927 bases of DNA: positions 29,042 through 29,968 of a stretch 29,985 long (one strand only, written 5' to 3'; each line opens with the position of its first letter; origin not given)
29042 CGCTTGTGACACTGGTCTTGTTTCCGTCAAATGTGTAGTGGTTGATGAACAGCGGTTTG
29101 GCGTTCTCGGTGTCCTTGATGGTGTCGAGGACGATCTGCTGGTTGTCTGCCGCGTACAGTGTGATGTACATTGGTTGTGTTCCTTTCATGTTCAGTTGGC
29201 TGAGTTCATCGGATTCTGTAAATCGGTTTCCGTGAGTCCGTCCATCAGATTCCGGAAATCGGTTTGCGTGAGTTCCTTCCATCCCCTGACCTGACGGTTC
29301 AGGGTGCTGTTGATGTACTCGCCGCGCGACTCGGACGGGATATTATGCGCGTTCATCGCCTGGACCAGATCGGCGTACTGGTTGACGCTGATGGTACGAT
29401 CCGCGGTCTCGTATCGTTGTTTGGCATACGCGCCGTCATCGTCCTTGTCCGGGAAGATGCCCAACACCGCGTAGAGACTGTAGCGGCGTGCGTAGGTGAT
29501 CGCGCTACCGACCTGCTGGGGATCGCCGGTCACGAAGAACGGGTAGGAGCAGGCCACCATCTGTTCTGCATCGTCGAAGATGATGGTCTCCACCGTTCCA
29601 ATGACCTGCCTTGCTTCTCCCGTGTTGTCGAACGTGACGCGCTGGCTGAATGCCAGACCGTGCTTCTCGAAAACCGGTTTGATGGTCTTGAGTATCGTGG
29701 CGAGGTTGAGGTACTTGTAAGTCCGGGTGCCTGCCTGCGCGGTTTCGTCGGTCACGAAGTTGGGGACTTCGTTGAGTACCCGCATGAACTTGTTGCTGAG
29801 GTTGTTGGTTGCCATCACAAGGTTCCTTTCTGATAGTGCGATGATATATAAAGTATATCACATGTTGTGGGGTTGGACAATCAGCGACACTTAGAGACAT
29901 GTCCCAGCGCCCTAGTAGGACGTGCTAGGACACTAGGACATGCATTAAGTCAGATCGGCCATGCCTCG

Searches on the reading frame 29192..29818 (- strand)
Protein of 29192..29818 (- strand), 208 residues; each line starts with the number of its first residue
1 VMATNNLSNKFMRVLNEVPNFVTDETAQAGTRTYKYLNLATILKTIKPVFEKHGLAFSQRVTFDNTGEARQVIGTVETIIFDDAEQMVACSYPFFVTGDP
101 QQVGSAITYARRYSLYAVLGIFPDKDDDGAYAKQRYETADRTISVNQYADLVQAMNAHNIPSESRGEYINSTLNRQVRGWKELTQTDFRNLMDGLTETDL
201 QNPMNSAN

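Call 12: search_protein_families(library=pfam, proteins=[window:29192-29818:-], max_evalue=0.01)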
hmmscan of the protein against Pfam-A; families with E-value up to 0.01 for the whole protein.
window:29192-29818:- (208 aa): 1 family
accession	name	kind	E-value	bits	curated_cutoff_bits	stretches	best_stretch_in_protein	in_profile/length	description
PF04404.17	ERF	-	6.7e-21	75.3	25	1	10-150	4-147/153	ERF superfamily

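Call 13: search_protein_families(library=phrogs, proteins=[window:29192-29818:-], max_evalue=0.001)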
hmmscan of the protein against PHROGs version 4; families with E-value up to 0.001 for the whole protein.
window:29192-29818:- (208 aa): 5 families
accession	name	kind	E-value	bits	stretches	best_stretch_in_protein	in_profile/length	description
phrog_2324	-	DNA, RNA and nucleotide metabolism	4.2e-28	99.2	1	3-169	7-172/193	Erf-like ssDNA annealing protein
phrog_155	-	DNA, RNA and nucleotide metabolism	1.9e-27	97.7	1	1-197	62-266/308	Erf-like ssDNA annealing protein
phrog_34817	-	unknown function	6.4e-13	49.6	1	32-131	43-136/291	-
phrog_10003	-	other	2.5e-12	47.8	1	31-137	67-176/297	recombinase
phrog_37640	-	unknown function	0.00036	21.6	1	98-135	29-66/169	-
